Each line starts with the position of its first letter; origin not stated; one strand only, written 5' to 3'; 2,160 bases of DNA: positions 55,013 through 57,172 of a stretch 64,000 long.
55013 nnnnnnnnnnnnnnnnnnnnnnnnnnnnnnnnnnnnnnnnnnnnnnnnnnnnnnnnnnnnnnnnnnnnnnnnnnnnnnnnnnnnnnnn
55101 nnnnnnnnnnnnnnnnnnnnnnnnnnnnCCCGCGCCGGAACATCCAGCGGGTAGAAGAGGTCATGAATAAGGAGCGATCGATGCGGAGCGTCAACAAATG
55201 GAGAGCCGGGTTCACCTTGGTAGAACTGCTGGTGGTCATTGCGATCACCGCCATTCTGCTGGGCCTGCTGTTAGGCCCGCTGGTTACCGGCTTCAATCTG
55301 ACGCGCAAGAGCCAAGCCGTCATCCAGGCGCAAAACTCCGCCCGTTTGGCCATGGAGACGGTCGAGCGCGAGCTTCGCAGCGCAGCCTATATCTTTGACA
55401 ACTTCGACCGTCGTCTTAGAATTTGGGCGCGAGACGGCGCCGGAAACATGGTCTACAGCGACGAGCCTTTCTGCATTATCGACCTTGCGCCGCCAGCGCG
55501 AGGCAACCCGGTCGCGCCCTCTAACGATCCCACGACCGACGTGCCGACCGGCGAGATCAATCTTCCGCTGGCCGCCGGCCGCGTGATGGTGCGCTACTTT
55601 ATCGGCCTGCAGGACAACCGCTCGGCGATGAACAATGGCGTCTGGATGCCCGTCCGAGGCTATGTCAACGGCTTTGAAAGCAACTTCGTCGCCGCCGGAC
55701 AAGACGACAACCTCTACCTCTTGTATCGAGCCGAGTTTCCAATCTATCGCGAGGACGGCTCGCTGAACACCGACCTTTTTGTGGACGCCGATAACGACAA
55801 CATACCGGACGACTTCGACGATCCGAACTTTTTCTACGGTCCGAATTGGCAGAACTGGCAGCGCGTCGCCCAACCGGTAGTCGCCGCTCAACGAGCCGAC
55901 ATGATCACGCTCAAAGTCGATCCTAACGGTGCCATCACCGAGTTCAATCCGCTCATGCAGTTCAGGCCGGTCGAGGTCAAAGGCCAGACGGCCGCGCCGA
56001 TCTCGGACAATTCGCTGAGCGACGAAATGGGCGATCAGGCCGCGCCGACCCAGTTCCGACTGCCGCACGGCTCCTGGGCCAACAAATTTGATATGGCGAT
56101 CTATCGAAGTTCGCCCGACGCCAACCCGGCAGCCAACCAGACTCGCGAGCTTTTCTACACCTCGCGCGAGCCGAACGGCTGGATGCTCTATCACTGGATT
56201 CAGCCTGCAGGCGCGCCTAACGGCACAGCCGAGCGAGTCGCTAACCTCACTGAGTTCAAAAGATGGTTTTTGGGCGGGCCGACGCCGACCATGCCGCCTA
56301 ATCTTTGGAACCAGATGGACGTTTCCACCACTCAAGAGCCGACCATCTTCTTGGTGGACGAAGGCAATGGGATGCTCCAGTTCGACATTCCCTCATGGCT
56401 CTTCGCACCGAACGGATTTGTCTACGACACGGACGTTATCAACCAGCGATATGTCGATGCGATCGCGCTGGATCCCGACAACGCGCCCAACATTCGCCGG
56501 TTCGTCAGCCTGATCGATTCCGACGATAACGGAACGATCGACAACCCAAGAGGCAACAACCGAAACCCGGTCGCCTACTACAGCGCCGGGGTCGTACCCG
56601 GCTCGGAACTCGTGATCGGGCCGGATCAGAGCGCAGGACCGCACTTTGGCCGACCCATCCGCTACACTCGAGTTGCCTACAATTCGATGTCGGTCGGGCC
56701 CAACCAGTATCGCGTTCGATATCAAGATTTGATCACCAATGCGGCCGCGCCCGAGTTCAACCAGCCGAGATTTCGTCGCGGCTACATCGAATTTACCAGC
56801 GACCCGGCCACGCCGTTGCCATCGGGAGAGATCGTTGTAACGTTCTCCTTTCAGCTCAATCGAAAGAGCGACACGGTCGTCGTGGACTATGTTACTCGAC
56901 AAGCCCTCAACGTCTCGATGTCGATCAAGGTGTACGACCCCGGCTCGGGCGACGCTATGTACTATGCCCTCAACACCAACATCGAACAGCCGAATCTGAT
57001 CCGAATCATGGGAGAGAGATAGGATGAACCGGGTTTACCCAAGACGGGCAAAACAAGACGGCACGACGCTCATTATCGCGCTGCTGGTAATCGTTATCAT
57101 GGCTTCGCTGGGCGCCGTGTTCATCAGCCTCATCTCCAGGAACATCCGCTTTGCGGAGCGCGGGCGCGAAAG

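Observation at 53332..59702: Three giant pseudopilins (598, 619 and 892 aa) in PilV/W/X-like order, the last lacking Glu5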

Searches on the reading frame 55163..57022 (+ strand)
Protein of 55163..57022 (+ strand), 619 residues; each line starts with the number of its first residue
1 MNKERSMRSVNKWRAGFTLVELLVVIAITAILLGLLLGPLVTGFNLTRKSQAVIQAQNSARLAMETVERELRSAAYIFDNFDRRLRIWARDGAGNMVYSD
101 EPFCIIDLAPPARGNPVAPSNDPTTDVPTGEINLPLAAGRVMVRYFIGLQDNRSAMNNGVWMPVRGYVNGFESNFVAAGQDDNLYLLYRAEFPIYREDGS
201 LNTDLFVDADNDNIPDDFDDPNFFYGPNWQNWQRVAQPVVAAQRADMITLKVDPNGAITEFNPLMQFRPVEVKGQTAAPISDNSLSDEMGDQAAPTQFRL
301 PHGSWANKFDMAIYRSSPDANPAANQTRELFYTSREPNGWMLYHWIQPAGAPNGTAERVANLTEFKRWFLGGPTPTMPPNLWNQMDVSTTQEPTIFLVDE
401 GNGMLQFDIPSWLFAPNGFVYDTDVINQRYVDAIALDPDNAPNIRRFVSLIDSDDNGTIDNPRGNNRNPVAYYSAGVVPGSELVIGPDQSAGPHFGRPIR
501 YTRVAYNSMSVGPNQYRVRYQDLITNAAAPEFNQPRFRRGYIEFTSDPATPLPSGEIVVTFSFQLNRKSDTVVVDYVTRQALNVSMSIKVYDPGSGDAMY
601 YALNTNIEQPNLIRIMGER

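Call 3: search_protein_families(library=pfam, proteins=[window:55163-57022:+], max_evalue=1)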
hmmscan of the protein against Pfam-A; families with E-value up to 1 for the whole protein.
window:55163-57022:+ (619 aa): 2 families
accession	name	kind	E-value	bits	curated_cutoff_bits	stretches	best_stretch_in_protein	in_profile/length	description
PF07963.17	N_methyl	-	6.3e-06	26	21.2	1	14-37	4-27/27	Prokaryotic N-terminal methylation motif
PF13511.11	DUF4124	-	0.13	12.9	22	1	90-125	18-48/56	Domain of unknown function (DUF4124)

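Call 4: search_protein_families(library=ncbifam, proteins=[window:55163-57022:+], max_evalue=1)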
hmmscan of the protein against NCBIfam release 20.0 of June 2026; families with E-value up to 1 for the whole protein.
window:55163-57022:+ (619 aa): 18 families
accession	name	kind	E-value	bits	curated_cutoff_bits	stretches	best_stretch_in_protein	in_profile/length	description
NF038304.1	EPS_HpsC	equivalog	8.6e-08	32.1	200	1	9-80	15-86/318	hormogonium polysaccharide secretion pseudopilin HpsC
TIGR02599.1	TIGR02599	subfamily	2e-06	27.3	256.5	1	16-74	1-59/361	Verru_Chthon cassette protein C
TIGR02532.1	IV_pilin_GFxxxE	domain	3.5e-05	23.4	16.3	1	14-36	1-23/24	prepilin-type N-terminal cleavage/methylation domain-containing protein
NF041013.1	T4P_ComGE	equivalog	0.0002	21.4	49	1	16-72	5-61/83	competence type IV pilus minor pilin ComGE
TIGR02596.1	TIGR02596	subfamily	0.00035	20.7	70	1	17-63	1-50/196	Verru_Chthon cassette protein D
NF040999.1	pilin_ComGC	equivalog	0.0011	19.1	75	1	15-60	2-41/84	competence type IV pilus major pilin ComGC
TIGR01708.2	typeII_sec_gspH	equivalog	0.0013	18.7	80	1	15-37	2-24/169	type II secretion system minor pseudopilin GspH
TIGR01710.1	typeII_sec_gspG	equivalog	0.0053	16.8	88.85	1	16-54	2-40/134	type II secretion system major pseudopilin GspG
NF047828.1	T3SSXpsI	equivalog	0.0072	16.4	150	1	16-64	3-51/132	type II secretion system protein XpsI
NF041002.1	pilin_ComGF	equivalog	0.0077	16.5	80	1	15-76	2-61/139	competence type IV pilus minor pilin ComGF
NF007862.0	PRK10574.1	equivalog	0.0096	16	138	1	14-35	4-25/145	prepilin peptidase-dependent pilin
NF007800.0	PRK10506.1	equivalog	0.016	15.1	158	1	10-34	4-28/163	prepilin peptidase-dependent protein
NF007848.0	PRK10557.1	equivalog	0.018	14.3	120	1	8-77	4-73/192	prepilin peptidase-dependent protein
NF040982.1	ComGD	equivalog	0.027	14.9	70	1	15-61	2-48/139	competence type IV pilus minor pilin ComGD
TIGR01711.1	gspJ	equivalog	0.067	13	64.85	1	15-33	1-19/192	type II secretion system minor pseudopilin GspJ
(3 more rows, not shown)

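Call 13: find_encoding_contigs(protein=window:55163-57022:+, flank=10000, max_places=6)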
Protein window:55163-57022:+ (619 aa): no gene with exactly this product is on record in the collection.

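Call 20: find_homologous_proteins(query=window:55163-57022:+, max_evalue=0.001)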
Query window:55163-57022:+ (619 aa): 185 proteins with E <= 0.001 among 8000 candidates; the best 120 are listed.
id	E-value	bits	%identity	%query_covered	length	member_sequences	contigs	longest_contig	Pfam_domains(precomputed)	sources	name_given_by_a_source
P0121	0.0e+0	1409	99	99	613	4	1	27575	PF07963.18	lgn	-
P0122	3.0e-199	682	53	98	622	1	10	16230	PF07963.18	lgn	-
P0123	1.4e-142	495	45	99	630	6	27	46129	PF07963.18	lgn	-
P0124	3.3e-135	470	42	99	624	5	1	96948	PF07963.18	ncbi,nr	ncbi:MAG: prepilin-type N-terminal cleavage/methylation domain-containing protein [Fimbriimonadia ba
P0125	9.9e-134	465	43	97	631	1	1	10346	PF07963.18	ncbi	-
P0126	1.6e-133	465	43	97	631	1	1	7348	PF07963.18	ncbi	-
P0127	1.9e-133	464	43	97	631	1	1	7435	PF07963.18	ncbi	-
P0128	5.5e-132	460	42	99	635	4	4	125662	PF07963.18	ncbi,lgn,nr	ncbi:hypothetical protein HRbin15_00344 [bacterium HR15]|nr:hypothetical protein HRbin15_00344 [bact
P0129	2.1e-131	458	42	97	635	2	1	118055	PF07963.18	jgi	jgi:prepilin-type N-terminal cleavage/methylation domain-containing protein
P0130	2.8e-131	457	42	98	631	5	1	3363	PF07963.18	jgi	-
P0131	1.2e-129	452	43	99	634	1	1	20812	PF07963.18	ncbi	ncbi:MAG: prepilin-type N-terminal cleavage/methylation domain-containing protein [Armatimonadota ba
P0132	1.0e-128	449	42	97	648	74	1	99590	PF07963.18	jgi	jgi:prepilin-type N-terminal cleavage/methylation domain-containing protein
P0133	1.2e-128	448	42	97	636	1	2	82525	PF07963.18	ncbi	-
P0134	3.0e-128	447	42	98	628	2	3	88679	PF07963.18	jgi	jgi:prepilin-type N-terminal cleavage/methylation domain-containing protein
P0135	2.0e-123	431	42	99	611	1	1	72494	PF07963.18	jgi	jgi:prepilin-type N-terminal cleavage/methylation domain-containing protein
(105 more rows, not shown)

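Call 25: search_solved_structures(query=A2, max_evalue=1, show_alignments=2)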
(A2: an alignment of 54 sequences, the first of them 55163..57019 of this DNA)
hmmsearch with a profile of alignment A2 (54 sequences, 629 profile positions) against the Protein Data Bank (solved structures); distinct sequences matched with E-value up to 1: 8.
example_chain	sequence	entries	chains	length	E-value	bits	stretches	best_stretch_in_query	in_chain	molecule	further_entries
7tgg_A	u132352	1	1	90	0.0013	20.6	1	7-30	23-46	Geopilin domain 1 protein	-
9egp_A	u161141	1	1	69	0.0021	20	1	8-30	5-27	Geopilin domain 1 protein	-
6xxd_A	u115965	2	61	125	0.0041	19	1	14-58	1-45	PilA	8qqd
9laa_A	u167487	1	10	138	0.0048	18.8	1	5-29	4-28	Type IV pilin protein PilA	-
8pfb_G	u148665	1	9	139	0.011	17.6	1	14-57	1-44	Type IV pilin PilE1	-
2m7g_A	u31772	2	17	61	0.19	13.5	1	14-30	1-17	Geopilin domain 1 protein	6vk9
9lab_B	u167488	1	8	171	0.3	12.8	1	9-29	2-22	MSHA major pilin subunit MshA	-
1ay2_A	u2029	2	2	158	0.67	11.7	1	14-32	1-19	TYPE 4 PILIN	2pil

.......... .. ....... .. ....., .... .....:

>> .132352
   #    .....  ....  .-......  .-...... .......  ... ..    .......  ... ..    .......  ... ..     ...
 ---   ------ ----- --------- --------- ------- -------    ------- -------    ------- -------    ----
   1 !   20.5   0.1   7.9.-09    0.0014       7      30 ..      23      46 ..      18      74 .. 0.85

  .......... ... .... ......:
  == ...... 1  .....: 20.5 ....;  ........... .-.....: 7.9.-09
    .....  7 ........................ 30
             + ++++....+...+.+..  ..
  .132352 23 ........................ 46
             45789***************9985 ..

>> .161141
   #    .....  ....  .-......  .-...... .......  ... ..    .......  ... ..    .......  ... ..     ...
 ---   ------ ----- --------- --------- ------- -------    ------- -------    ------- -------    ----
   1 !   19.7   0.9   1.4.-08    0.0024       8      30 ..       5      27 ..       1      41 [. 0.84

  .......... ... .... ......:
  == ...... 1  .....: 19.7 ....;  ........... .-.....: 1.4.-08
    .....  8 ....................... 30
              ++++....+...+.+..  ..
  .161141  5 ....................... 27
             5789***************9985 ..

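Call 47: predict_structure(alignment_id=A2)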
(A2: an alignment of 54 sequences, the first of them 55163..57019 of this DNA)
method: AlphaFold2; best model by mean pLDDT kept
length: 619 residues; sequences in the alignment: 54
mean_pLDDT: 83.4   pTM: 0.72
mean pLDDT of the five models: 83.4, 83.3, 81.4, 80.7, 80.6
residues with pLDDT >= 90: 264; 70-90: 254; 50-70: 76; < 50: 25
segments of 3 or more residues with pLDDT < 50: 1-14, 126-132, 617-619
pLDDT, mean of each block of 10 residues (from residue 1): 40 56 91 92 86 88 93 86 90 90 92 57 47 60 93 91 91 69 93 85 79 67 87 92 89 88 93 88 61 84 77 92 92 89 92 89 86 60 62 84 88 88 95 92 91 88 82 88 96 95 88 94 72 82 92 96 91 89 92 81 87 60
secondary structure, 60 per line:
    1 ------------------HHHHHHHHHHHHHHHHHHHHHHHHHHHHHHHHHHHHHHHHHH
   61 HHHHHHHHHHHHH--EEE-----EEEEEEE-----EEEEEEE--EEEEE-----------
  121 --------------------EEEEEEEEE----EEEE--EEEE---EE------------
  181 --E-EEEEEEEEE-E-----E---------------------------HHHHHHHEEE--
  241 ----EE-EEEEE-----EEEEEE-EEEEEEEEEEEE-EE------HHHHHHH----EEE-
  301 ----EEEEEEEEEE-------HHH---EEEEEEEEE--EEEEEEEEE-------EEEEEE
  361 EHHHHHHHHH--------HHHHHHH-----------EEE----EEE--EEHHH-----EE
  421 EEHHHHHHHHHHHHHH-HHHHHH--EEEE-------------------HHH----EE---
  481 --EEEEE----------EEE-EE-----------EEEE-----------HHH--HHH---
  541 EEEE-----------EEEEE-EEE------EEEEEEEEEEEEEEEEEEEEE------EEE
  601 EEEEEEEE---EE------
elements in order: H19-73 E76-78 E84-90 E96-102 E105-109 E141-149 E154-157 E160-163 E185-193 H229-235 E236-238 E248-252 E258-263 E265-276 H286-292 E297-299 E305-314 E328-336 E339-347 E355-361 H362-370 H379-385 E397-399 E404-406 E419-422 H423-436 H438-443 E446-449 E483-487 E498-500 E515-518 E541-544 E556-560 E562-564 E571-591 E598-608

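Call 50: fold_search(model_id=the predicted structure, library=pdb)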
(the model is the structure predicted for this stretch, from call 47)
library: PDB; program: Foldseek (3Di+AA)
matches with E <= 10: 560; with E <= 0.001: 0
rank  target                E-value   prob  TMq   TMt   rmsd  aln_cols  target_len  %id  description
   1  5fx8_U                1.6e-02  0.04  0.06  0.09  29.5       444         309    7  Complete structure of manganese lipoxygenase of Gaeumannomyces graminis and partial structure of zonadhesin of Komagat (released 2016-06-22)
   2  7lbu                  1.4e-01  0.08  0.06  0.09  22.5       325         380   11  Crystal structure of the Propionibacterium acnes surface sialidase (released 2021-12-08)
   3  4zbh                  1.7e-01  0.09  0.05  0.20  30.6       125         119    9  THE CRYSTAL STRUCTURE OF THE SOLUBLE DOMAIN OF SULFOLOBUS ACIDOCALDARIUS FLAF (released 2015-04-29)
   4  6xt9_I                2.8e-01  0.01  0.07  0.06  39.0       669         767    9  Subunits BBS 1,4,8,9,18 of the human BBSome complex (released 2020-01-29)
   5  4p94_B                3.3e-01  0.08  0.05  0.18  31.0       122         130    8  The crystal structure of the soluble domain of Sulfolobus acidocaldarius FlaF (residues 35-164) (released 2015-04-22)
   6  9k09_U                3.3e-01  0.02  0.07  0.05  23.5       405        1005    8  Cyanophage A4 portal-tail complex (released 2025-04-09)
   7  7nit_C                3.3e-01  0.01  0.07  0.04  24.8       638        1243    8  X-ray structure of a multidomain BbgIII from Bifidobacterium bifidum (released 2021-12-22)
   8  6vbu_9                3.5e-01  0.01  0.07  0.06  35.7       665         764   10  Structure of the bovine BBSome complex (released 2020-01-29)
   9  7nit_A                3.9e-01  0.01  0.07  0.04  24.7       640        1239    7  X-ray structure of a multidomain BbgIII from Bifidobacterium bifidum (released 2021-12-22)
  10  9cls_J                4.1e-01  0.02  0.07  0.05  25.2       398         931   11  Cryo-EM model derived from localized reconstruction of human adenovirus 6 (Ad6)-hexon-FII complex (released 2024-11-27)
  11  7wrk                  4.4e-01  0.03  0.05  0.13  27.8       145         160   12  Structure of hypothetical protein TTHA1873 from Thermus thermophilus (released 2022-03-09)
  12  7s78_I                4.9e-01  0.02  0.09  0.07  25.9       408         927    9  Structure of a cell-entry defective human adenovirus provides insights into precursor proteins and capsid maturation (released 2021-12-01)
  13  3qcw_A                5.4e-01  0.01  0.06  0.05  28.0       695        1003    9  Structure of neurexin 1 alpha (domains LNS1-LNS6), no splice inserts (released 2011-06-15)
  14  3n1h                  6.0e-01  0.13  0.09  0.28  17.6       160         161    9  Crystal Structure of StWhy2 (released 2010-08-11)
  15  4p94_A                6.0e-01  0.06  0.05  0.20  30.8       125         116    9  The crystal structure of the soluble domain of Sulfolobus acidocaldarius FlaF (residues 35-164) (released 2015-04-22)
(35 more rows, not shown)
